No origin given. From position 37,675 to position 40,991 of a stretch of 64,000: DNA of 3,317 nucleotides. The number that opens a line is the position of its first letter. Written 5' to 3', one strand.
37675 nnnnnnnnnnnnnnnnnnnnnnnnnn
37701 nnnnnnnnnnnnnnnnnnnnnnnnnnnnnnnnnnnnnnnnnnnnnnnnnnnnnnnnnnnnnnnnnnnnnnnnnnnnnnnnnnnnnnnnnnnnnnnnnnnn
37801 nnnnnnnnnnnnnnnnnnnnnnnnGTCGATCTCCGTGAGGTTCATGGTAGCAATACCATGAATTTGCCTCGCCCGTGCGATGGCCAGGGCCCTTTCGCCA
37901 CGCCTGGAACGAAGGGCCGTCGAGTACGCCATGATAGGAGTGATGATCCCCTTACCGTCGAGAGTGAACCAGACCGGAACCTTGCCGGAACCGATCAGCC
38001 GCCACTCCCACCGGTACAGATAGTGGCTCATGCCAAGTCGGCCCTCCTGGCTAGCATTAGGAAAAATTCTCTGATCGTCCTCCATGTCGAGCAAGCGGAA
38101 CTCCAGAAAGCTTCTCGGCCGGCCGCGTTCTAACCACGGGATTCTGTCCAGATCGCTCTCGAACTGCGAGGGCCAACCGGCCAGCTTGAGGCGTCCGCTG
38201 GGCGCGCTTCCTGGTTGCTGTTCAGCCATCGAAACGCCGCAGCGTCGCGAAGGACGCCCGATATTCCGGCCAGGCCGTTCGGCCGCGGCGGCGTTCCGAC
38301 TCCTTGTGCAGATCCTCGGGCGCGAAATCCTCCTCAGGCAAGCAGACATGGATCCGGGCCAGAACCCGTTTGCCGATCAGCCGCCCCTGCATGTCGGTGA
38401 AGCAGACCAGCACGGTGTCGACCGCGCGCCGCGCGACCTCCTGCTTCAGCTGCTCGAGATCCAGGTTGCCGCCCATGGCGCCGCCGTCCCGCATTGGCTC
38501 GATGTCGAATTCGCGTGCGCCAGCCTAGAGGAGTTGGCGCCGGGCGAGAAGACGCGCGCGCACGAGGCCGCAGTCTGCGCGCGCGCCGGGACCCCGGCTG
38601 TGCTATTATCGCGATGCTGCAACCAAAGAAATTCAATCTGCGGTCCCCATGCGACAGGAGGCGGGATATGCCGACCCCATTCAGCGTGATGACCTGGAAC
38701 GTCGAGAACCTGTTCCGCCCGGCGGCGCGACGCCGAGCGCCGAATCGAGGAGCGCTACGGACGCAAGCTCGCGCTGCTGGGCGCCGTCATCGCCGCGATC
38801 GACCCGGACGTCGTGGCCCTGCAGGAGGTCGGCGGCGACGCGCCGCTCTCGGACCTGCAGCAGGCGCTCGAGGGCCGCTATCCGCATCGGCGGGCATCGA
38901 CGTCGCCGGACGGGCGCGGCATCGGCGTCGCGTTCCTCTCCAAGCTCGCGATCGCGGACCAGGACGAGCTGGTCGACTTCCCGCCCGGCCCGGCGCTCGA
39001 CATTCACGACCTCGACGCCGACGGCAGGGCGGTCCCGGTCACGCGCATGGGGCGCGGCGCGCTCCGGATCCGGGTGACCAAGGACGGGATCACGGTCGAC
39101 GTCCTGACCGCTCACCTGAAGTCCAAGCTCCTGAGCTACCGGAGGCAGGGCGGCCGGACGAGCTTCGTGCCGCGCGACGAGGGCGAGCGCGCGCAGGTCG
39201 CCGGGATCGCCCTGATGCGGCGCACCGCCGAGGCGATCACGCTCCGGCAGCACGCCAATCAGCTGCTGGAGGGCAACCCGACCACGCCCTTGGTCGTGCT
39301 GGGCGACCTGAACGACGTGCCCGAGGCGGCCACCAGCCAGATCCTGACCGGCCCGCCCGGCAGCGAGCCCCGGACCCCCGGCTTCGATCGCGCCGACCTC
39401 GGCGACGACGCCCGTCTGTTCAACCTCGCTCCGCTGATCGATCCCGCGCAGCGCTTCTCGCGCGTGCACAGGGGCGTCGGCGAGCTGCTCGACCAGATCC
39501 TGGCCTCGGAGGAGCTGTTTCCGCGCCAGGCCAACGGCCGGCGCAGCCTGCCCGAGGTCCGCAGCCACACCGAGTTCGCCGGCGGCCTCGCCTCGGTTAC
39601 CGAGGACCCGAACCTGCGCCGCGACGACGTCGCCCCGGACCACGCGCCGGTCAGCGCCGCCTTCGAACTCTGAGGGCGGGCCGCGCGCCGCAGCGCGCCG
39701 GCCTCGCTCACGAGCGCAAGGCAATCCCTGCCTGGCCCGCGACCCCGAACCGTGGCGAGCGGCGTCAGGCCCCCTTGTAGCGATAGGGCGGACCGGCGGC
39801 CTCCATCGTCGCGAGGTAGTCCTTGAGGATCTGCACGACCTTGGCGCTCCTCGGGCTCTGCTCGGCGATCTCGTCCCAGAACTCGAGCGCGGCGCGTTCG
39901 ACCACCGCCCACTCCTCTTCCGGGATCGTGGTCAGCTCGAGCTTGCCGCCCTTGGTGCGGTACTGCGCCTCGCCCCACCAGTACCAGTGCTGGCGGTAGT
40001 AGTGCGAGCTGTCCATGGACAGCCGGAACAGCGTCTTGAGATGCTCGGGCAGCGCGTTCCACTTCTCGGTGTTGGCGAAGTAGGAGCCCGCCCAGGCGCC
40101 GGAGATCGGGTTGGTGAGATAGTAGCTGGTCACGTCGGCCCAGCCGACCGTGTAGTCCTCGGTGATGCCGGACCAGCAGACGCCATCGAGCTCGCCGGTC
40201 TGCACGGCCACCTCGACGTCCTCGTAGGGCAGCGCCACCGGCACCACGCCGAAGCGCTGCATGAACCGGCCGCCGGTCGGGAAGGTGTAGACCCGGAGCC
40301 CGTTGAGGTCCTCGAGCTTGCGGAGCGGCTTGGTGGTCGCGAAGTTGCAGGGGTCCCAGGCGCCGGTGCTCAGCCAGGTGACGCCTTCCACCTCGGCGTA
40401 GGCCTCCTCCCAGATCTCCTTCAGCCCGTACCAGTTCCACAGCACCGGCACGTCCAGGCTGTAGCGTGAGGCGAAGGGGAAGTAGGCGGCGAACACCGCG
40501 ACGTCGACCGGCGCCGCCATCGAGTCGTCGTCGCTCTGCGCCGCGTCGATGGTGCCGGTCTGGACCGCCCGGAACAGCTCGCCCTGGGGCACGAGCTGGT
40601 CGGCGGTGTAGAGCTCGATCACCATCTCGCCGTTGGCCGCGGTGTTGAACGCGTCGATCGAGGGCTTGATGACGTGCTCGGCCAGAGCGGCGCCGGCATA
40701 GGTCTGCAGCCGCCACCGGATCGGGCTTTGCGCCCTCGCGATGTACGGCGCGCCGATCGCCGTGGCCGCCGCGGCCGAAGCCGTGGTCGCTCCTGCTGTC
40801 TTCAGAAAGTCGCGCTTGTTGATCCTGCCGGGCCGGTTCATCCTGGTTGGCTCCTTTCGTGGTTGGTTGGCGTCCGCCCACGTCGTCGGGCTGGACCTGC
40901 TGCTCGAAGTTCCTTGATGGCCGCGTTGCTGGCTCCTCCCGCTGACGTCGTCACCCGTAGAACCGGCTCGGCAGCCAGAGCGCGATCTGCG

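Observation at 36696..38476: Low-GC 1.55-kb cassette at the 5' end of a glutamine-synthetase-like gene, bracketed by ~113-bp imperfect direct repeats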

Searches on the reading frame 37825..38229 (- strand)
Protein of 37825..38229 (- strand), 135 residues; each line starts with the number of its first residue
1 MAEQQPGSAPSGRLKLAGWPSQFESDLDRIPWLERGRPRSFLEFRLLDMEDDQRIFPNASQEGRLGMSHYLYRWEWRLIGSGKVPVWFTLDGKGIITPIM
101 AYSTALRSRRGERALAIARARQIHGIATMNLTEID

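Call 50: predict_structure(alignment_id=A4)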
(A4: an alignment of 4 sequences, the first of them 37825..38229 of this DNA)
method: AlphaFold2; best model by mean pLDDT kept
length: 135 residues; sequences in the alignment: 4
mean_pLDDT: 42.4   pTM: 0.32
mean pLDDT of the five models: 42.4, 40.7, 39.4, 36.2, 36.1
residues with pLDDT >= 90: 0; 70-90: 0; 50-70: 24; < 50: 111
segments of 3 or more residues with pLDDT < 50: 1-44, 51-69, 77-82, 92-95, 100-135
pLDDT, mean of each block of 10 residues (from residue 1): 30 35 44 45 51 39 38 51 53 47 41 47 38 25
secondary structure, 60 per line:
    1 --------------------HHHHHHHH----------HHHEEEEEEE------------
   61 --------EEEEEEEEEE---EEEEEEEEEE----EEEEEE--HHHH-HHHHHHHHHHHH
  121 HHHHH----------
elements in order: H21-28 E42-48 E69-78 E82-91 E96-101 H104-107 H109-125
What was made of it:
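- Tried and rejected: First AF2 model (4 sequences). pLDDT 42, unusable (call 50).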

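Call 59: search_protein_representatives(alignment_id=A4)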
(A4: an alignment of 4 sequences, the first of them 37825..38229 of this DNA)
Query: 4 sequences, 135 profile positions. Proteins with E-value up to 0.001 (for the whole library): 5; up to 1e-10: 4; up to 1e-30: 2. The best 5 are listed.
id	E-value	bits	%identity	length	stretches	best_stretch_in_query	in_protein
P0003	9.9e-79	277.7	-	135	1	1-135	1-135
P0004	4.8e-50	184.9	-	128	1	1-96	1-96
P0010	2.0e-29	118.2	-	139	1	1-134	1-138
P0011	2.8e-14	69.1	-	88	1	49-134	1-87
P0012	1.1e-05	41.3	-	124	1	19-130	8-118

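Call 60: find_encoding_contigs(protein=P0010, flank=8000)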
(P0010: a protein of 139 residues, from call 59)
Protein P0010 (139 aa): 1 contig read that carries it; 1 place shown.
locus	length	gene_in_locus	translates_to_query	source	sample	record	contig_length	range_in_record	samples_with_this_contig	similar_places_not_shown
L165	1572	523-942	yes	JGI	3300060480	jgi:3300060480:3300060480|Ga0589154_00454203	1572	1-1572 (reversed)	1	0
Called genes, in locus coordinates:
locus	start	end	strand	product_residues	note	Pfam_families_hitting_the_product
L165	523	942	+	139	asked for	-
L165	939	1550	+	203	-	-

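Call 61: find_encoding_contigs(protein=P0012, flank=8000)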
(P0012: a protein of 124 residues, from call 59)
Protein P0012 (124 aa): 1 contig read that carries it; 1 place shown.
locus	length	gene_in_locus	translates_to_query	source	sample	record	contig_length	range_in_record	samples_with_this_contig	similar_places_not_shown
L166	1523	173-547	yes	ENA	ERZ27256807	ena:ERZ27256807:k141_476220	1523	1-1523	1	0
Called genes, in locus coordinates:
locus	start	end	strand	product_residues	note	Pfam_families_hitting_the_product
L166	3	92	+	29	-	?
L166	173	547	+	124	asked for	-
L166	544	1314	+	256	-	PF13560:HTH_31, PF13744:HTH_37 (weak)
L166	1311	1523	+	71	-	?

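Call 64: search_solved_structures(query=A6, max_evalue=10)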
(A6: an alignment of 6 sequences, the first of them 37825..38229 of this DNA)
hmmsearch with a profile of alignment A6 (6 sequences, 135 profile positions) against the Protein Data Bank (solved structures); distinct sequences matched with E-value up to 10: 0.
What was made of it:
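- Tried and rejected: No hit (call 64).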

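Call 70: predict_structure(alignment_id=A6)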
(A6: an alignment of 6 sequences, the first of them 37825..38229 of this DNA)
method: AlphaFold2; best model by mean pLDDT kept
length: 135 residues; sequences in the alignment: 6
mean_pLDDT: 79.8   pTM: 0.77
mean pLDDT of the five models: 79.8, 76.2, 75.5, 75.2, 75.1
residues with pLDDT >= 90: 22; 70-90: 86; 50-70: 17; < 50: 10
segments of 3 or more residues with pLDDT < 50: 1-9
pLDDT, mean of each block of 10 residues (from residue 1): 42 82 86 78 88 87 87 87 88 90 63 86 79 66
secondary structure, 60 per line:
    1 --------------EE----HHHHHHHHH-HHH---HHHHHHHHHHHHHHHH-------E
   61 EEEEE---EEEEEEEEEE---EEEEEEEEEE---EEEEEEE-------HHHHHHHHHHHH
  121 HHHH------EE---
elements in order: H21-29 H37-52 E60-65 E69-78 E82-91 E95-101 H109-124
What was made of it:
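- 37822..38229 (-): Cassette gene 1 (135 aa), intact; unknown family, weakly HigB/RelE-like in fold. AF2 model has pLDDT 79.8 (call 70).
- On HigBA / RelE-ParE superfamily toxin-antitoxin: The AF2 model has pLDDT 79.8 and topology b-a-a-b-b-b-b-a (call 70).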

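Call 73: fold_search(model_id=the predicted structure, library=pdb)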
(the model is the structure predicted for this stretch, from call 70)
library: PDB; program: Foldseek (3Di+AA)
matches with E <= 10: 742; with E <= 0.001: 0
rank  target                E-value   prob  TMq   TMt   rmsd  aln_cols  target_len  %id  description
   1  5jaa_D                1.1e-01  0.63  0.38  0.47   6.0       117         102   14  Crystal structure of the HigBA2 toxin-antitoxin complex (released 2017-04-05)
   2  2bmi_A                2.5e-01  0.60  0.23  0.14   2.4        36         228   22  METALLO-BETA-LACTAMASE (released 1998-09-23)
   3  6v3u_A                3.0e-01  0.44  0.21  0.14   3.2        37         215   22  Crystal Structure of the NDM_FIM-1 like Metallo-beta-Lactamase from Erythrobacter litoralis in the Mono-Zinc Form (released 2020-01-15)
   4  7xhx_A                3.2e-01  0.47  0.22  0.14   3.0        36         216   22  Crystal structure of metallo-beta-lactamase IMP-6 (released 2023-02-15)
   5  5y5b                  3.4e-01  0.38  0.21  0.14   3.9        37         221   22  Crystal Structure Of IMP-1 Metallo-beta-lactamase (released 2018-08-08)
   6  2bmi_B                4.1e-01  0.44  0.22  0.14   2.3        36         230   22  METALLO-BETA-LACTAMASE (released 1998-09-23)
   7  3fyt_B                4.1e-01  0.15  0.21  0.10   9.1        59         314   19  Crystal structure of Bacillus pumilus acetyl xylan esterase S181A mutant in complex with beta-D-xylopyranose (released 2010-01-26)
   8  3fyt_D                4.1e-01  0.15  0.21  0.10   9.1        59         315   19  Crystal structure of Bacillus pumilus acetyl xylan esterase S181A mutant in complex with beta-D-xylopyranose (released 2010-01-26)
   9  1a7t_A                4.4e-01  0.44  0.23  0.14   2.3        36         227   22  METALLO-BETA-LACTAMASE WITH MES (released 1998-06-17)
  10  6zys_C                4.4e-01  0.35  0.21  0.14   3.1        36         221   22  Structure of IMP-1 with 2-Mercaptomethyl-thiazolidine D-syn-1b (released 2021-01-20)
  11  4hl1_A                4.4e-01  0.20  0.19  0.12   7.9        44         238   14  Crystal Structure of New Delhi Metallo-beta-Lactamase-1, Complexed with Cd and Ampicillin (released 2012-12-12)
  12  5evh                  4.4e-01  0.16  0.27  0.30  11.2        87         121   15  Crystal structure of known function protein from Kribbella flavida DSM 17836 (released 2015-12-02)
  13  3fyt_C                4.4e-01  0.15  0.21  0.10   9.1        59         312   19  Crystal structure of Bacillus pumilus acetyl xylan esterase S181A mutant in complex with beta-D-xylopyranose (released 2010-01-26)
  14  1jje_B                4.7e-01  0.38  0.22  0.14   4.0        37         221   22  IMP-1 METALLO BETA-LACTAMASE FROM PSEUDOMONAS AERUGINOSA IN COMPLEX WITH A BIARYL SUCCINIC ACID INHIBITOR (11) (released 2001-07-25)
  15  6jka_A                4.7e-01  0.38  0.21  0.13   3.1        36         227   22  Crystal structure of metallo-beta-lactamse, IMP-1, in complex with a thiazole-bearing inhibitor (released 2020-03-25)
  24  6af4_G                5.3e-01  0.47  0.47  0.53   5.6       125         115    6  Toxin-Antitoxin module from Streptococcus pneumoniae (released 2019-08-14)
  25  6af4_A                5.3e-01  0.44  0.42  0.47   5.2       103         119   10  Toxin-Antitoxin module from Streptococcus pneumoniae (released 2019-08-14)
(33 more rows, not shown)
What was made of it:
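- On HigBA / RelE-ParE superfamily toxin-antitoxin: The Foldseek top hit is HigBA2 5jaa_D (E=0.11, TM 0.38/0.47), and 6af4 scores TM 0.47/0.53 (call 73).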

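Call 86: find_related_loci(query=A6, collection=viral_contigs, flank=5000)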
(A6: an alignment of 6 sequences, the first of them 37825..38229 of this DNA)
Query A6 (135 aa) in viral_contigs; peptide patterns used: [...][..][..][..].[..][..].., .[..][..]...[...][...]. (x = any residue, [..] = any of these).
42 stretches matched a pattern, but none encodes a relative of the query by tblastn (E <= 1e-3).

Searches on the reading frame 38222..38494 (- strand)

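Call 6: search_protein_families(library=pfam, proteins=[window:38222-38494:-], max_evalue=0.1)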
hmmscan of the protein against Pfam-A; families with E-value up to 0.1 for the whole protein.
window:38222-38494:- (90 aa): 1 family
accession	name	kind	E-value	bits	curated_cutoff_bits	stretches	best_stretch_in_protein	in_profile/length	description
PF04472.17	SepF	-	0.1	13.3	27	0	11-53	27-67/72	Cell division protein SepF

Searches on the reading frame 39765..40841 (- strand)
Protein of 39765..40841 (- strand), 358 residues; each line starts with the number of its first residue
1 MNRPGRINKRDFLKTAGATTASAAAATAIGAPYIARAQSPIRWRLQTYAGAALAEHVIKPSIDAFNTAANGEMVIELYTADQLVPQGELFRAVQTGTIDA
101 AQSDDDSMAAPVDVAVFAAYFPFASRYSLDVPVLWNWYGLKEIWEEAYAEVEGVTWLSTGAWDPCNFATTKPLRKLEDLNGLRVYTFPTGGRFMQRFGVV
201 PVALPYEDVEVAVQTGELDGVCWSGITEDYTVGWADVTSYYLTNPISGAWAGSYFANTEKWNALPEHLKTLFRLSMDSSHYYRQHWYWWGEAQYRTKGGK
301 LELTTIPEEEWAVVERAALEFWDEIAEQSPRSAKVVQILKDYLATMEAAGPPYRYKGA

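Call 74: find_encoding_contigs(protein=window:39765-40841:-, flank=8000, max_places=8)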
Protein window:39765-40841:- (358 aa): no gene with exactly this product is on record in the collection.
